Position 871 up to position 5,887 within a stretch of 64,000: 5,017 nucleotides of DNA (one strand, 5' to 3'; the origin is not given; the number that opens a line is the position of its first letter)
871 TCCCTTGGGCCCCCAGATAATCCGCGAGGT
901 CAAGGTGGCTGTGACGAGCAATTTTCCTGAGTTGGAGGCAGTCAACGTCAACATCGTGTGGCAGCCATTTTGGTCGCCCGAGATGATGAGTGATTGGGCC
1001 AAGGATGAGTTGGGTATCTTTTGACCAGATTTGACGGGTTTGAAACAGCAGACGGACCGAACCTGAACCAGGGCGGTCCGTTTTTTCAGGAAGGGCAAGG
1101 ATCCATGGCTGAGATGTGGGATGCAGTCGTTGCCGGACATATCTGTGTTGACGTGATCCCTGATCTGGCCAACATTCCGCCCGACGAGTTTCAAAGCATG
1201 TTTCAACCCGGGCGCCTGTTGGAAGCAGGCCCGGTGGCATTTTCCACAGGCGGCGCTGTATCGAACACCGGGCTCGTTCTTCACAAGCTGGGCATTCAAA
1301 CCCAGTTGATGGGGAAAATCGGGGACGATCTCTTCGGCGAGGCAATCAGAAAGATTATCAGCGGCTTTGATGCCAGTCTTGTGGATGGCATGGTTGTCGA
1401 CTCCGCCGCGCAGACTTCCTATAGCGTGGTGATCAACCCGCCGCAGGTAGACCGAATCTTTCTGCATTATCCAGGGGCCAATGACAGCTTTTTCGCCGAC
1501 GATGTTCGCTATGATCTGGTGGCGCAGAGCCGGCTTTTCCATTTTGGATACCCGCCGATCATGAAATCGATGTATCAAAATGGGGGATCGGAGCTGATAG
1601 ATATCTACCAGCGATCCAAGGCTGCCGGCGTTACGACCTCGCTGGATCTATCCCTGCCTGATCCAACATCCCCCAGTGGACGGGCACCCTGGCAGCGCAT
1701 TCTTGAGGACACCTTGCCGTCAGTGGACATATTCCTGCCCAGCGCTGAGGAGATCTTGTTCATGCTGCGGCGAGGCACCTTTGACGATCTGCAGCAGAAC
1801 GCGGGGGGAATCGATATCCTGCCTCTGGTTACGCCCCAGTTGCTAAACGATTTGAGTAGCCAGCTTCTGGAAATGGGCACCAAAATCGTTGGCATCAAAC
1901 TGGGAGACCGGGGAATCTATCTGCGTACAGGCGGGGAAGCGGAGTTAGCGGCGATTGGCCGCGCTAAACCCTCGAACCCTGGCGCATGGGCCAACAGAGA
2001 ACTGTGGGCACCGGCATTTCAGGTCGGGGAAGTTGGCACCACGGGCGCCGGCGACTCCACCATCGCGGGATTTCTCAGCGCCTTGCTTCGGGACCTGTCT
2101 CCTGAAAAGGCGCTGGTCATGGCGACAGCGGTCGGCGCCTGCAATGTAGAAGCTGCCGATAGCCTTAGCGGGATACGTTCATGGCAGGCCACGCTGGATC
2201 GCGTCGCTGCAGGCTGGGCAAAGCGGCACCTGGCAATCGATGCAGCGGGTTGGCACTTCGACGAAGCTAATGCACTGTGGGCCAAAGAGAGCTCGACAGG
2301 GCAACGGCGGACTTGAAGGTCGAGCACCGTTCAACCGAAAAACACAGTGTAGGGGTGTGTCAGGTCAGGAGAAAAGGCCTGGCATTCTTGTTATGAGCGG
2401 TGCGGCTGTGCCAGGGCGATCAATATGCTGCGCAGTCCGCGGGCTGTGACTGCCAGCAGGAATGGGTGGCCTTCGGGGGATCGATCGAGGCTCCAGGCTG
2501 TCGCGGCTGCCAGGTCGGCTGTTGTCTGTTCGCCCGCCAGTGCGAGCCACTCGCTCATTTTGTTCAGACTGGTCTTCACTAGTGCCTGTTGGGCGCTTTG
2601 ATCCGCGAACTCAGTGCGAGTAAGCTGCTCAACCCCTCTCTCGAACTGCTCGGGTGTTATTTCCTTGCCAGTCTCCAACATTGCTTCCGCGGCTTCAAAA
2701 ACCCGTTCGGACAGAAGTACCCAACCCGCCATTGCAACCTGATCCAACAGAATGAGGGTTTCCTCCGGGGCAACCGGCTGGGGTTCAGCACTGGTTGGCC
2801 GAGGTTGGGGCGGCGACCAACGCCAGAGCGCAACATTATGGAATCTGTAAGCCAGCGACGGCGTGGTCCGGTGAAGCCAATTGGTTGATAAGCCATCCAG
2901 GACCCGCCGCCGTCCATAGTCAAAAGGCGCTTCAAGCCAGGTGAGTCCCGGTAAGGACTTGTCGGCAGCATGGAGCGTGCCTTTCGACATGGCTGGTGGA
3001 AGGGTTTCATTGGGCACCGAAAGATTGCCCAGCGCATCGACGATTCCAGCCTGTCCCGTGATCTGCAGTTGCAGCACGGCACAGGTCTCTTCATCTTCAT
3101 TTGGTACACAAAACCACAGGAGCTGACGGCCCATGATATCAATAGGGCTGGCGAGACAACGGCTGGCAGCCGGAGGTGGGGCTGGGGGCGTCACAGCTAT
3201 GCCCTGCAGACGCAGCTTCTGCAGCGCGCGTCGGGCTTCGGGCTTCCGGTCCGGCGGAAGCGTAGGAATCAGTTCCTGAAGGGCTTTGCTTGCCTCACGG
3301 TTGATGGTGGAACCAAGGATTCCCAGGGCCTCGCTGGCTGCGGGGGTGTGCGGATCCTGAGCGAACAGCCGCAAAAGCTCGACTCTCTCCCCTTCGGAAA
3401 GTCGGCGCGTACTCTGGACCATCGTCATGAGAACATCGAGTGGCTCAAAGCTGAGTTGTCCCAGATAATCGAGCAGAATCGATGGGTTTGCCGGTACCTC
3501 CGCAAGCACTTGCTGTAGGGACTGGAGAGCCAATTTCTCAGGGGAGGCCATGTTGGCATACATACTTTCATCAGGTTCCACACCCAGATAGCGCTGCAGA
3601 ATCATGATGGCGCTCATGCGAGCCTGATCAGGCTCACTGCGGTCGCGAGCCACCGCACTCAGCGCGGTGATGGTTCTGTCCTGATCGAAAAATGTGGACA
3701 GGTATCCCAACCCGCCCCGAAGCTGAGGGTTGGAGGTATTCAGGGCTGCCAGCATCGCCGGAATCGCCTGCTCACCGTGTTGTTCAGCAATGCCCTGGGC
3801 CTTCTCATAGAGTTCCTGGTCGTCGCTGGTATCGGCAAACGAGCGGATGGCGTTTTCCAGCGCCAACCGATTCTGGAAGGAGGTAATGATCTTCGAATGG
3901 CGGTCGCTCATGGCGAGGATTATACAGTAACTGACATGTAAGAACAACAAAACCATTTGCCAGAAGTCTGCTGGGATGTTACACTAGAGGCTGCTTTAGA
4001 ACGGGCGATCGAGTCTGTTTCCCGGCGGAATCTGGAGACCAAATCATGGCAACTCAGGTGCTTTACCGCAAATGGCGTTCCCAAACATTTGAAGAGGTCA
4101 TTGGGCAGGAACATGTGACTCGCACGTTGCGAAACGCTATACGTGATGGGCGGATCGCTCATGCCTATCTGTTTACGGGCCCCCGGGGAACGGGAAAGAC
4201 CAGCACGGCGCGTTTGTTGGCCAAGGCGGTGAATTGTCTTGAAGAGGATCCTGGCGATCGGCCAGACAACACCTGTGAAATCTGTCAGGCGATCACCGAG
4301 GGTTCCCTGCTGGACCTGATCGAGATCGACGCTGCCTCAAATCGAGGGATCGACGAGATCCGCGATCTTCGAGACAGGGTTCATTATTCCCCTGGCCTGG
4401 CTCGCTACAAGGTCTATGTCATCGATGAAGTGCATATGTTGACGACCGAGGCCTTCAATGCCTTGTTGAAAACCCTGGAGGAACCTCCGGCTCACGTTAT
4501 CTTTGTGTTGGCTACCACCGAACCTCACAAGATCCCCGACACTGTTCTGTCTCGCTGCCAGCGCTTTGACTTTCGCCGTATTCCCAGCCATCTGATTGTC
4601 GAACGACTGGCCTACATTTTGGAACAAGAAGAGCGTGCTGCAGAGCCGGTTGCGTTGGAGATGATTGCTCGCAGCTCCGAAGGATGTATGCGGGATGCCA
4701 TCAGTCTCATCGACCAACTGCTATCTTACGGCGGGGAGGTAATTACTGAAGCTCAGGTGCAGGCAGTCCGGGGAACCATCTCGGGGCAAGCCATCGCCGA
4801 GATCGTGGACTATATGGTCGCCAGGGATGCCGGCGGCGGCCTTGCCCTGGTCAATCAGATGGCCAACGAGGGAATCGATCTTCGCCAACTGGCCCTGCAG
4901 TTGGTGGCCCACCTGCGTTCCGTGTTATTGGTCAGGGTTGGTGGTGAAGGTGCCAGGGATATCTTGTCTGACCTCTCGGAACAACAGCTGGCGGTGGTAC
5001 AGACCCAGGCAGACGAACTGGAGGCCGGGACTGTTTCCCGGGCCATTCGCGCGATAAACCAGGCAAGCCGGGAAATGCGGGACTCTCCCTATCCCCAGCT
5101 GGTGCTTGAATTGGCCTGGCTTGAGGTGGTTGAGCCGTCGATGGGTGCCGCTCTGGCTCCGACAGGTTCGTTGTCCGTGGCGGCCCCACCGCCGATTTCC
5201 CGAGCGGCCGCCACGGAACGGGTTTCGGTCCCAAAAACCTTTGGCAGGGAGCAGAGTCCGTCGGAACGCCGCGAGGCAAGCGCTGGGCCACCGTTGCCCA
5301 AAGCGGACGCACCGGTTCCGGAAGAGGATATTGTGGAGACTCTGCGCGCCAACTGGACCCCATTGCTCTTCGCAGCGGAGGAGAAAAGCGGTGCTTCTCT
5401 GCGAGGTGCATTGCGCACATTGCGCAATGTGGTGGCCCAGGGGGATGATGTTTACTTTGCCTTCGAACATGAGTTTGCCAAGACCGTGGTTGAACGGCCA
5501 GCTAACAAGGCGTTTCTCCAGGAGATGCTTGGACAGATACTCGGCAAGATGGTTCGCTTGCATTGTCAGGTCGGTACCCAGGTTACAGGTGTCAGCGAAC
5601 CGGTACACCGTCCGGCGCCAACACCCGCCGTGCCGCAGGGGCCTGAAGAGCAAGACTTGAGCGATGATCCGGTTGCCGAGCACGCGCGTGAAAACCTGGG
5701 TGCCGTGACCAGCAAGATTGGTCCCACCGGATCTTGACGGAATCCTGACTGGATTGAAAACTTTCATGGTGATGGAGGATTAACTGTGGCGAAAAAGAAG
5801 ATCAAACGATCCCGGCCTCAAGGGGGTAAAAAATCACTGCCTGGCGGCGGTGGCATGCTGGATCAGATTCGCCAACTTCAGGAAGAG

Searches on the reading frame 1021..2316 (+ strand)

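Call 52: search_protein_families(library=pfam, proteins=[window:1021-2316:+], max_evalue=0.001)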
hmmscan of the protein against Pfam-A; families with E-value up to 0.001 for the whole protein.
window:1021-2316:+ (431 aa): 1 family
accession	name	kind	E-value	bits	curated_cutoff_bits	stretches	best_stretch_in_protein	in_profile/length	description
PF00294.29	PfkB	-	1.7e-29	103.6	25.8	1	48-379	8-293/302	pfkB family carbohydrate kinase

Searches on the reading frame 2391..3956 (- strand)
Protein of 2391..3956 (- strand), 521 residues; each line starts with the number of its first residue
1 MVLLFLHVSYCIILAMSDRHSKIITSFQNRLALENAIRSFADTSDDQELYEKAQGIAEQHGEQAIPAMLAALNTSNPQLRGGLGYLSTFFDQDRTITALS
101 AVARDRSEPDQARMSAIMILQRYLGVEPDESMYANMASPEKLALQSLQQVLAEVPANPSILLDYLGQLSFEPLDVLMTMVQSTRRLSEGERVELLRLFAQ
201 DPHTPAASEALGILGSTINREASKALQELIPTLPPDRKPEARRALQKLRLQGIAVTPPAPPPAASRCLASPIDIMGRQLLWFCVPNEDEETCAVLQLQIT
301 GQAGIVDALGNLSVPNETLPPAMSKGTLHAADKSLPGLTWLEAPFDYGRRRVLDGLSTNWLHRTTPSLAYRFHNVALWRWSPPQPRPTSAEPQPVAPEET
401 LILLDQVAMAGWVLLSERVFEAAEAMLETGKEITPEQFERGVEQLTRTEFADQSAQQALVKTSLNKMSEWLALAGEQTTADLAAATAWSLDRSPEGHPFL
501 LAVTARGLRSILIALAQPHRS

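Call 52: search_protein_families(library=pfam, proteins=[window:2391-3956:-], max_evalue=0.001)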
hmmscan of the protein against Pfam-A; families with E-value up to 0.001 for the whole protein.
window:2391-3956:- (521 aa): 1 family
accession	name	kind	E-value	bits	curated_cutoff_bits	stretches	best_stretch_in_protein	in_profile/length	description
PF13646.12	HEAT_2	-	4.1e-05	24.2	27.7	0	44-120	12-87/88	HEAT repeats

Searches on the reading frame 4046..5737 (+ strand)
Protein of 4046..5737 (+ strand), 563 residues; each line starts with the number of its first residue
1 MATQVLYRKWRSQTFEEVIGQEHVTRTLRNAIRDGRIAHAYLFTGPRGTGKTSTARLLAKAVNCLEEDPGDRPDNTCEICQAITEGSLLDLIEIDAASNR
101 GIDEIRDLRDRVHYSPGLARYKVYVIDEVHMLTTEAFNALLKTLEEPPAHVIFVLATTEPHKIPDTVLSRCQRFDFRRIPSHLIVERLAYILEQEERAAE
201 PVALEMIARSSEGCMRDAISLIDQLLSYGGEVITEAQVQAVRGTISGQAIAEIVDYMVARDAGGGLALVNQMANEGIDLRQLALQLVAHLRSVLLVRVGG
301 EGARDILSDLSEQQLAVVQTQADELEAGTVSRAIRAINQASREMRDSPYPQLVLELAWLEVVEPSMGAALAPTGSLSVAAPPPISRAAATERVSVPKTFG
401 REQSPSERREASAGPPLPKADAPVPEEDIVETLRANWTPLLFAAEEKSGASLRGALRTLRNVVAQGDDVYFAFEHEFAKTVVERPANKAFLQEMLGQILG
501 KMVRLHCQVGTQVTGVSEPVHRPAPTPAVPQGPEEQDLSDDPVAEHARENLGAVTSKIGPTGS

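Call 52: search_protein_families(library=pfam, proteins=[window:4046-5737:+], max_evalue=0.001)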
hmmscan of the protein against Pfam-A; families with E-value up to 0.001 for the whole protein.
window:4046-5737:+ (563 aa): 12 families
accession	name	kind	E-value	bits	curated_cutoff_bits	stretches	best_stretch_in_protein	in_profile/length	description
PF13177.12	DNA_pol3_delta2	-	1.8e-44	152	27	1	20-178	1-159/161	DNA polymerase III, delta subunit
PF22608.2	DNAX_ATPase_lid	-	7.6e-16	58.1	27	1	184-230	2-48/49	DNA polymerase III clamp loader subunit, ATPase lid domain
PF00004.35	AAA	-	7.4e-13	49.5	21.2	1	42-175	2-124/131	ATPase family associated with various cellular activities (AAA)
PF12169.13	DNA_pol3_gamma3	-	4e-09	36.8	24.4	1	233-362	1-128/143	DNA polymerase III subunits gamma and tau domain III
PF07728.20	AAA_5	-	3.8e-07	30.6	22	1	42-150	3-96/139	AAA domain (dynein-related subfamily)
PF13401.12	AAA_22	-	1.8e-06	28.7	27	1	41-155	8-120/130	AAA domain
PF06068.19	TIP49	-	1.9e-06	27.7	23.8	0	123-157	277-310/347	TIP49 P-loop domain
PF13604.12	AAA_30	-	2.9e-06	27.6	27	1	41-154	21-122/191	AAA domain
PF05496.18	RuvB_N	-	5.5e-05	23.4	27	0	11-64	2-59/159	Holliday junction DNA helicase RuvB P-loop domain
PF13191.12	AAA_16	-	7e-05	23.8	32.6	1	18-95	2-85/167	AAA ATPase domain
PF13245.12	AAA_19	-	0.00012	22.7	25.1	1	32-154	5-123/134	AAA domain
PF13479.12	AAA_24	-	0.00075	19.8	27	0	41-138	5-82/195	AAA domain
